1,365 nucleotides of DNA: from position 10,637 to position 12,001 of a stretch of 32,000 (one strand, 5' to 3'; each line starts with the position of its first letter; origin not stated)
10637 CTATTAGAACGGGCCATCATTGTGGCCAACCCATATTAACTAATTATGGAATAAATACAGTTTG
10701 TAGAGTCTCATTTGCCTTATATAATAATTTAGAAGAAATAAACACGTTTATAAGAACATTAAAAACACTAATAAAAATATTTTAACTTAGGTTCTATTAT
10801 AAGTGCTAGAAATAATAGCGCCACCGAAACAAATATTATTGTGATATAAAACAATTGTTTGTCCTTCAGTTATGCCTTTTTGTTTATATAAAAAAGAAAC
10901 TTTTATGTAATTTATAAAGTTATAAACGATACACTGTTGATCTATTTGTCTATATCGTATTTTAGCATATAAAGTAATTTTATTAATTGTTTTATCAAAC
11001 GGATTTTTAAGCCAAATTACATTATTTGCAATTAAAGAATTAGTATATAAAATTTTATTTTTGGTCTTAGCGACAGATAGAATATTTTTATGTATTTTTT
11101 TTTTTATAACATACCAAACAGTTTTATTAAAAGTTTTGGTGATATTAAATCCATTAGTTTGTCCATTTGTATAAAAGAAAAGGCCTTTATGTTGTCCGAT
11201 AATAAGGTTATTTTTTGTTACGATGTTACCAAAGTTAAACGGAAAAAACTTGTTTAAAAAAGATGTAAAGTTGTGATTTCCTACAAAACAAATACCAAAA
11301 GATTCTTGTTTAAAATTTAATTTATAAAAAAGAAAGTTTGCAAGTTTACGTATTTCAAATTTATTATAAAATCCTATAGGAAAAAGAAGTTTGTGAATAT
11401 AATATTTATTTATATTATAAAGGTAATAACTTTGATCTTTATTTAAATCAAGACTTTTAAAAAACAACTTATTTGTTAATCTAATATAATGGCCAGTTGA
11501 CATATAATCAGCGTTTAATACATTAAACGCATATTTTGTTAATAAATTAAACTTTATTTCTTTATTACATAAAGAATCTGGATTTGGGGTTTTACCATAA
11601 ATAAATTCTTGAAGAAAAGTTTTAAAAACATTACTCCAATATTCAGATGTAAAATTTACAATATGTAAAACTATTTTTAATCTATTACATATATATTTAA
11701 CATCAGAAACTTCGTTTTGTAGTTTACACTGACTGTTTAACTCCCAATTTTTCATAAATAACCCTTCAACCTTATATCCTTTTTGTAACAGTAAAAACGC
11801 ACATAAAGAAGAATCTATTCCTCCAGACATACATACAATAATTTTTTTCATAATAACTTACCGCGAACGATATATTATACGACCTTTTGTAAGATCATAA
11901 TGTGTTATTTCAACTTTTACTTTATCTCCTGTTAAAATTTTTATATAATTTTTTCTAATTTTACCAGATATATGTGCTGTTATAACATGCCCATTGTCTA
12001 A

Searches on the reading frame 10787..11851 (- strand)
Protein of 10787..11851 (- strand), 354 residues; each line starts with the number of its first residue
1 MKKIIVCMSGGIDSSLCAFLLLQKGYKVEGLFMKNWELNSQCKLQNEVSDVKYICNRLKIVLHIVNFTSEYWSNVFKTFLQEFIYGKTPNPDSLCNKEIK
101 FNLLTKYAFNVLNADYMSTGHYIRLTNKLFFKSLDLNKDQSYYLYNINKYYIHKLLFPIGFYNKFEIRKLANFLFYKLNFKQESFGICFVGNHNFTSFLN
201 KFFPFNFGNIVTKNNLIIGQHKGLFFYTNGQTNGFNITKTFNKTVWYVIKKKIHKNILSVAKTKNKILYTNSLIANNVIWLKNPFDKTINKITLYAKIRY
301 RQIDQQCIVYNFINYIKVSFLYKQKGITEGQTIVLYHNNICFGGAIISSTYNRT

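Call 6: search_protein_families(library=ncbifam, proteins=[window:10787-11851:-])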
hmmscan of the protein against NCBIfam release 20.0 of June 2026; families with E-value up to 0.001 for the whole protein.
window:10787-11851:- (354 aa): 11 families
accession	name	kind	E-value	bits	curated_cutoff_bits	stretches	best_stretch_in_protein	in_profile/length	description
NF001138.1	PRK00143.1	equivalog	2e-104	349.3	284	1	3-347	1-345/345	tRNA 2-thiouridine(34) synthase MnmA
TIGR00420.1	trmU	equivalog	4.5e-99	331.6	236.95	1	2-347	1-351/351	tRNA 2-thiouridine(34) synthase MnmA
NF011258.0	PRK14664.1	equivalog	1.6e-48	165.6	680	1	2-350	6-348/362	tRNA 2-thiouridine(34) synthase MnmA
NF011259.0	PRK14665.1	equivalog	7e-42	143.6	364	1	2-347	6-358/360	tRNA 2-thiouridine(34) synthase MnmA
TIGR00342.1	TIGR00342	equivalog_domain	1e-06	28.1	264.5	1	3-68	174-241/373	tRNA uracil 4-sulfurtransferase ThiI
NF049949.1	tRNAsynTtuAPyrococ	equivalog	2.7e-06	26.7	450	1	2-124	48-158/292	tRNA-5-methyluridine(54) 2-sulfurtransferase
NF006222.0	PRK08349.1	subfamily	2.5e-05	24.3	251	1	3-78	2-75/198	hypothetical protein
TIGR00364.1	TIGR00364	equivalog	3.3e-05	23.5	150.3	1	5-68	2-60/201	7-cyano-7-deazaguanine synthase QueC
NF010587.0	PRK13980.1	equivalog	8.8e-05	21.8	255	1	2-69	32-96/267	NAD+ synthase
NF003385.0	PRK04527.1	equivalog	0.0003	19.5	603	1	2-78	4-76/401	argininosuccinate synthase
TIGR02432.1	lysidine_TilS_N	equivalog_domain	0.0004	20.4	93.6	0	3-75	1-74/189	tRNA lysidine(34) synthetase TilS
